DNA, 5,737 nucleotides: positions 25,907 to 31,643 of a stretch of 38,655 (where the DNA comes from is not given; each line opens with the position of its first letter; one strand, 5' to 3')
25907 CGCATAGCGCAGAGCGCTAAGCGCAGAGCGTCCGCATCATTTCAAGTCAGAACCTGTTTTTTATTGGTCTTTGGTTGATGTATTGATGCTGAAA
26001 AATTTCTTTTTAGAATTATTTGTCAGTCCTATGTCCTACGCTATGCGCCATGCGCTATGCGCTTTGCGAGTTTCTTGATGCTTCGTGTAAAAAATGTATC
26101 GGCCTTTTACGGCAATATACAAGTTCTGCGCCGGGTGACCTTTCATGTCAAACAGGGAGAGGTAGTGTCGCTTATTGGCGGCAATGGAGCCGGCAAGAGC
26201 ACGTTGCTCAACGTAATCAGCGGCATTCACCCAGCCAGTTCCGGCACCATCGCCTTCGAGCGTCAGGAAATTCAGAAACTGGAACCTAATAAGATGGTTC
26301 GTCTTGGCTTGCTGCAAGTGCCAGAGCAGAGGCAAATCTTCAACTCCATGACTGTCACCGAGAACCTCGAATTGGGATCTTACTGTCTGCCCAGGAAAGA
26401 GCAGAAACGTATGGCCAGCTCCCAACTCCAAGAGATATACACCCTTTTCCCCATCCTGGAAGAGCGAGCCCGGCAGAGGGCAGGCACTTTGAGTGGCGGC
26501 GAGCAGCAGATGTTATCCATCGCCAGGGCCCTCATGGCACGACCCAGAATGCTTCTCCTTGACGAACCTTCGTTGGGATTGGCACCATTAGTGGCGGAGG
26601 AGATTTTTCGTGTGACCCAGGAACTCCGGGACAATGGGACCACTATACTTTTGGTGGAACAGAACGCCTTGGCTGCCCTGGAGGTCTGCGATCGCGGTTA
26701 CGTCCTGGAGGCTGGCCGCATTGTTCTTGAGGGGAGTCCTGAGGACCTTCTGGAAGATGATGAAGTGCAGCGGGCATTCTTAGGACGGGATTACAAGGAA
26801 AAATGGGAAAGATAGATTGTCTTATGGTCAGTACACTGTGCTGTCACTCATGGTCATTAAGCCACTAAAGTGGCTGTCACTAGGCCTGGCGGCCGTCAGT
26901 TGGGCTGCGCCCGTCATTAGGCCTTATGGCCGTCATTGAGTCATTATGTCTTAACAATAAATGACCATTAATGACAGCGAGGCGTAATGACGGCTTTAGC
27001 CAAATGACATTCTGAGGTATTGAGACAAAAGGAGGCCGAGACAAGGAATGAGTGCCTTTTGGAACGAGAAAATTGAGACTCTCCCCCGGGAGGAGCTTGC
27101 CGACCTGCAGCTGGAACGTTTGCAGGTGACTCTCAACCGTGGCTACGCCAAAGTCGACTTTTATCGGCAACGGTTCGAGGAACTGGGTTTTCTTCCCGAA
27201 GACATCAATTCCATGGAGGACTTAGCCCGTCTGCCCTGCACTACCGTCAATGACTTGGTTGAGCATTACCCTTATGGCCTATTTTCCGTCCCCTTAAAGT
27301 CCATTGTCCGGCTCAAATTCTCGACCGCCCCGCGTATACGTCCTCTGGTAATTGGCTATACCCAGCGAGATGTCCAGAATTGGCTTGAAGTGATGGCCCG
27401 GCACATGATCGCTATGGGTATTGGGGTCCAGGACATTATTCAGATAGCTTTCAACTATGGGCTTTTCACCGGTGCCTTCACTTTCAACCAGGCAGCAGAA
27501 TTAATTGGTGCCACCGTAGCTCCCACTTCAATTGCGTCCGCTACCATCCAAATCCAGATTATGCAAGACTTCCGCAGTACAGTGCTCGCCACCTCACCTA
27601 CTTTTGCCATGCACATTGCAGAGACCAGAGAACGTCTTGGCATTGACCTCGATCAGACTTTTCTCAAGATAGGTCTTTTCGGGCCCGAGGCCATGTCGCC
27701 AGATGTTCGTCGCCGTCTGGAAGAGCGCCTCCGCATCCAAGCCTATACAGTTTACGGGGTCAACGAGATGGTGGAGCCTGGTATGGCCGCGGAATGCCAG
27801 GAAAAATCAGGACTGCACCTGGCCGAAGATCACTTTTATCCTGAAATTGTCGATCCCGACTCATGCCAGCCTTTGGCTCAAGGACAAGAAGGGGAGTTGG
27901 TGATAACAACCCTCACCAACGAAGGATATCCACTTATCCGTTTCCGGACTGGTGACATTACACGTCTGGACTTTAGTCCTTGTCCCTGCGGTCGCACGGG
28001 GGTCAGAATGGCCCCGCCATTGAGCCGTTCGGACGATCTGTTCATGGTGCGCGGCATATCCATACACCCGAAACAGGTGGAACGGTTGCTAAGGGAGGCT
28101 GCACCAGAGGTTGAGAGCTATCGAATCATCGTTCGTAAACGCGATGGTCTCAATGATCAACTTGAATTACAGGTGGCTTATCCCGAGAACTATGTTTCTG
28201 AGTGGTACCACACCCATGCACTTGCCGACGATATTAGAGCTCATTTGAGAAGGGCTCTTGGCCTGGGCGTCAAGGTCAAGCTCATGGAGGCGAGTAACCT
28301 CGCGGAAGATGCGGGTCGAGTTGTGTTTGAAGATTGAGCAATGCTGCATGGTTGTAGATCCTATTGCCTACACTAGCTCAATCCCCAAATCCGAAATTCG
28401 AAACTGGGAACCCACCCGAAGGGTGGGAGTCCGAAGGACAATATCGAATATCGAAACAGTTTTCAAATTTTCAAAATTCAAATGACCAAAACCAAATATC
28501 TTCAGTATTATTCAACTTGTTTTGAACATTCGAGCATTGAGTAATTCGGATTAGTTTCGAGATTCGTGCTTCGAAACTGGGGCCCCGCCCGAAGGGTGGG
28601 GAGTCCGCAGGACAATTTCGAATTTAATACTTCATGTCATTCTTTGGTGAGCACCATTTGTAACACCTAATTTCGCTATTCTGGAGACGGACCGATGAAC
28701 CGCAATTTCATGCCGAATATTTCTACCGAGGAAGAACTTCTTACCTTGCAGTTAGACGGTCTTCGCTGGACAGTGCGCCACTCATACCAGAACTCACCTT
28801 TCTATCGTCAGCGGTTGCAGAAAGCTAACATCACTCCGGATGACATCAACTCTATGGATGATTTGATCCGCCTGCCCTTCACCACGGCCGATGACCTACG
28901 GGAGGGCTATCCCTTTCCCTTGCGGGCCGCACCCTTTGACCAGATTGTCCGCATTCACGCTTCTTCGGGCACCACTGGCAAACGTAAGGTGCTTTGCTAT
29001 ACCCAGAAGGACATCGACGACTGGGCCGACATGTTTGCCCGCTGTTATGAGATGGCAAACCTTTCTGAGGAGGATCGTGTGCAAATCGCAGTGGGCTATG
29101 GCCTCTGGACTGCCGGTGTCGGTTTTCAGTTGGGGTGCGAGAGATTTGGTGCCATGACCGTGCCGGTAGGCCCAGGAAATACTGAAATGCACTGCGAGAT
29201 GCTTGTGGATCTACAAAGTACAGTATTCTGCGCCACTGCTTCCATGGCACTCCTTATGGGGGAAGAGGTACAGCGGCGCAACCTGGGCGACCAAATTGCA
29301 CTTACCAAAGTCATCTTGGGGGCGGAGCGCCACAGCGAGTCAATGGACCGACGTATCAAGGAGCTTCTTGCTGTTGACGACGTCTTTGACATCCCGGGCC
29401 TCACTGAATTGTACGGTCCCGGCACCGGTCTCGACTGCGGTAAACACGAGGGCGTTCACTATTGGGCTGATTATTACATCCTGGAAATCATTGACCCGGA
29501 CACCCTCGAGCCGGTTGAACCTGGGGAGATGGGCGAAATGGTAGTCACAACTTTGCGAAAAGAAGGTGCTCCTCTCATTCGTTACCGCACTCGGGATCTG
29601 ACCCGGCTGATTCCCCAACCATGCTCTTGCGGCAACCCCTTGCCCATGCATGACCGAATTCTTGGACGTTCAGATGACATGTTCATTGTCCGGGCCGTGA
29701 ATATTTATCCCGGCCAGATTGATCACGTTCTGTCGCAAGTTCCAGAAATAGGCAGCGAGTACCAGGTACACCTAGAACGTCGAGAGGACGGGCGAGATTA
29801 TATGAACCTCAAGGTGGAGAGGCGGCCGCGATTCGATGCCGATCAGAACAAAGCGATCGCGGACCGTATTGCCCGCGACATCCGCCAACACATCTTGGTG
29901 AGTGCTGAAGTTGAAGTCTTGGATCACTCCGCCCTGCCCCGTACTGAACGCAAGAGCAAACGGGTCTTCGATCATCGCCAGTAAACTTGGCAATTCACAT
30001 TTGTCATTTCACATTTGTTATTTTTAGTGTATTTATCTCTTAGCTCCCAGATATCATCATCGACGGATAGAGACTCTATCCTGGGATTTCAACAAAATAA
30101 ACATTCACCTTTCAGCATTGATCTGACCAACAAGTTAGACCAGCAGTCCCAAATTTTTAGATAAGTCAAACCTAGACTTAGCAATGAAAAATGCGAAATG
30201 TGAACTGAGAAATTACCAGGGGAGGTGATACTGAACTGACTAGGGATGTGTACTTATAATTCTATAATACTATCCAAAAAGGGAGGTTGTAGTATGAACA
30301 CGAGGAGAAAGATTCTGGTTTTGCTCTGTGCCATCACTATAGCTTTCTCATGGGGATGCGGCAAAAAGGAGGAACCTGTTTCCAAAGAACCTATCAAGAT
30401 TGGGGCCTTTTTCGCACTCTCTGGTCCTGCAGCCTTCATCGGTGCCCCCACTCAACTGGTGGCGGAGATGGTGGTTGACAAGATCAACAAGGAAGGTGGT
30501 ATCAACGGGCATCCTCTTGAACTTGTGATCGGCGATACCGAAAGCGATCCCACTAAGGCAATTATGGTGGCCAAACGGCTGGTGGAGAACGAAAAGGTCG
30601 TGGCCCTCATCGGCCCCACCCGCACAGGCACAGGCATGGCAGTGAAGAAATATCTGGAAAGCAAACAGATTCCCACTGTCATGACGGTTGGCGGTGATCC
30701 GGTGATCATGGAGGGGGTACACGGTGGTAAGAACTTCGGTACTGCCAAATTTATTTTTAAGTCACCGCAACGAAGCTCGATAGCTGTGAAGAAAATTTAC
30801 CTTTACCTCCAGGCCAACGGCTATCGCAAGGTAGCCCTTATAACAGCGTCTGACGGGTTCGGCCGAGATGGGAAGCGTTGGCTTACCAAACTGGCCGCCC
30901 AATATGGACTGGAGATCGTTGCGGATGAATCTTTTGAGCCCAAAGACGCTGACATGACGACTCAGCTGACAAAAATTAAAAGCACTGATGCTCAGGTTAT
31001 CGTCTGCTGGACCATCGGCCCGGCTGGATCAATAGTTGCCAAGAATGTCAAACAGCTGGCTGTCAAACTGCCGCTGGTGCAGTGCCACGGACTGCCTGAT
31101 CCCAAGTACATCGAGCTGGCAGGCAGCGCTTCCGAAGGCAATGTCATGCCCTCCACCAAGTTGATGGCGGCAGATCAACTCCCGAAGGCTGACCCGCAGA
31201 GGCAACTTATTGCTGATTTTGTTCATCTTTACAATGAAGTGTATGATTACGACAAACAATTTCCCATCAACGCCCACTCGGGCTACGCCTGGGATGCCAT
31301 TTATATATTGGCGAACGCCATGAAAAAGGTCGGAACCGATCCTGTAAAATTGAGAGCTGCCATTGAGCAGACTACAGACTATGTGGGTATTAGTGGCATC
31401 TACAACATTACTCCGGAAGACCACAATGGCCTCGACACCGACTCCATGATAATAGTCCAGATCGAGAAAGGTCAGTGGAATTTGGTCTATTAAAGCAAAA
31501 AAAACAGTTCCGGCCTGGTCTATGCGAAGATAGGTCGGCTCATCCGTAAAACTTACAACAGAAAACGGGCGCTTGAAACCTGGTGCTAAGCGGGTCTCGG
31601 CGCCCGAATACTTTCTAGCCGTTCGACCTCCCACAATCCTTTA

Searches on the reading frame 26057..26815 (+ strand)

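Call 60: search_protein_families(library=pfam, proteins=[window:26057-26815:+], max_evalue=0.001)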
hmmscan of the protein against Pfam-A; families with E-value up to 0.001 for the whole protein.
window:26057-26815:+ (252 aa): 3 families
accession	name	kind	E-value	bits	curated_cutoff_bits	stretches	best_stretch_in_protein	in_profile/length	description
PF00005.33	ABC_tran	-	4.5e-34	118.4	25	1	24-172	1-136/137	ABC transporter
PF13304.12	AAA_21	-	9.4e-11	42.7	27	1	37-106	2-83/304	AAA domain, putative AbiEii toxin, Type IV TA system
PF13555.12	AAA_29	-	0.00027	21.1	27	1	26-54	14-42/61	P-loop containing region of AAA domain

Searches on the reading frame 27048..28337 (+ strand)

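Call 14: search_protein_families(library=pfam, proteins=[window:27048-28337:+], max_evalue=0.01)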
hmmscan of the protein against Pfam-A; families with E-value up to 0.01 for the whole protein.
window:27048-28337:+ (429 aa): 2 families
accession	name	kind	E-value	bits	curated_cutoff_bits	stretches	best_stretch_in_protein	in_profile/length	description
PF14535.12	AMP-binding_C_2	-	2.2e-12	47.5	25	1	336-423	1-87/96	AMP-binding enzyme C-terminal domain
PF00501.34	AMP-binding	-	1.8e-10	40.6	29.9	1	149-287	226-375/384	AMP-binding enzyme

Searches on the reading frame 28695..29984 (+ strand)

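Call 14: search_protein_families(library=pfam, proteins=[window:28695-29984:+], max_evalue=0.01)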
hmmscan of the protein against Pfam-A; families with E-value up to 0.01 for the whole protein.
window:28695-29984:+ (429 aa): 2 families
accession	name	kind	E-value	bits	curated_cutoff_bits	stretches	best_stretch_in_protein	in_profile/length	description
PF14535.12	AMP-binding_C_2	-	2.1e-26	92.4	25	1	335-428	2-96/96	AMP-binding enzyme C-terminal domain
PF00501.34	AMP-binding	-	7.2e-13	48.5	29.9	1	78-284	158-374/384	AMP-binding enzyme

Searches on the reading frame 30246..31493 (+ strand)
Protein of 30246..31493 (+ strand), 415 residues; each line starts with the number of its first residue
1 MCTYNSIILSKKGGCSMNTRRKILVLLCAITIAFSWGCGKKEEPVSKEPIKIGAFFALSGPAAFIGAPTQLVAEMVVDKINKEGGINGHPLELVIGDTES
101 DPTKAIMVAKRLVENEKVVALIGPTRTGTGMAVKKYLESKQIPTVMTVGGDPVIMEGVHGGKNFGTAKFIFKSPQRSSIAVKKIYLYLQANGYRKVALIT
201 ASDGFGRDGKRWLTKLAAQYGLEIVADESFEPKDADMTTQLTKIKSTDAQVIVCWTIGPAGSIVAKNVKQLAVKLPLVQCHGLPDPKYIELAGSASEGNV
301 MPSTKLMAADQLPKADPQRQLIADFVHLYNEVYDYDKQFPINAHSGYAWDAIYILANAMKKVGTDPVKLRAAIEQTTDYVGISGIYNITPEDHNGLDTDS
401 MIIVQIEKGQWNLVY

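Call 60: search_protein_families(library=pfam, proteins=[window:30246-31493:+], max_evalue=0.001)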
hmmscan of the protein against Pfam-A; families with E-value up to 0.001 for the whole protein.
window:30246-31493:+ (415 aa): 3 families
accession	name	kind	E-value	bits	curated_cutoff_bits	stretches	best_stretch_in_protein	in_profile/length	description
PF13458.12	Peripla_BP_6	-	2e-54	186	31.7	1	49-409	1-342/343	Periplasmic binding protein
PF01094.35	ANF_receptor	-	6.7e-22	78.5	25.4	1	70-365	3-296/353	Receptor family ligand binding region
PF13433.12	Peripla_BP_5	-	2e-19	70.3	27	1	50-395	1-327/363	Periplasmic binding protein domain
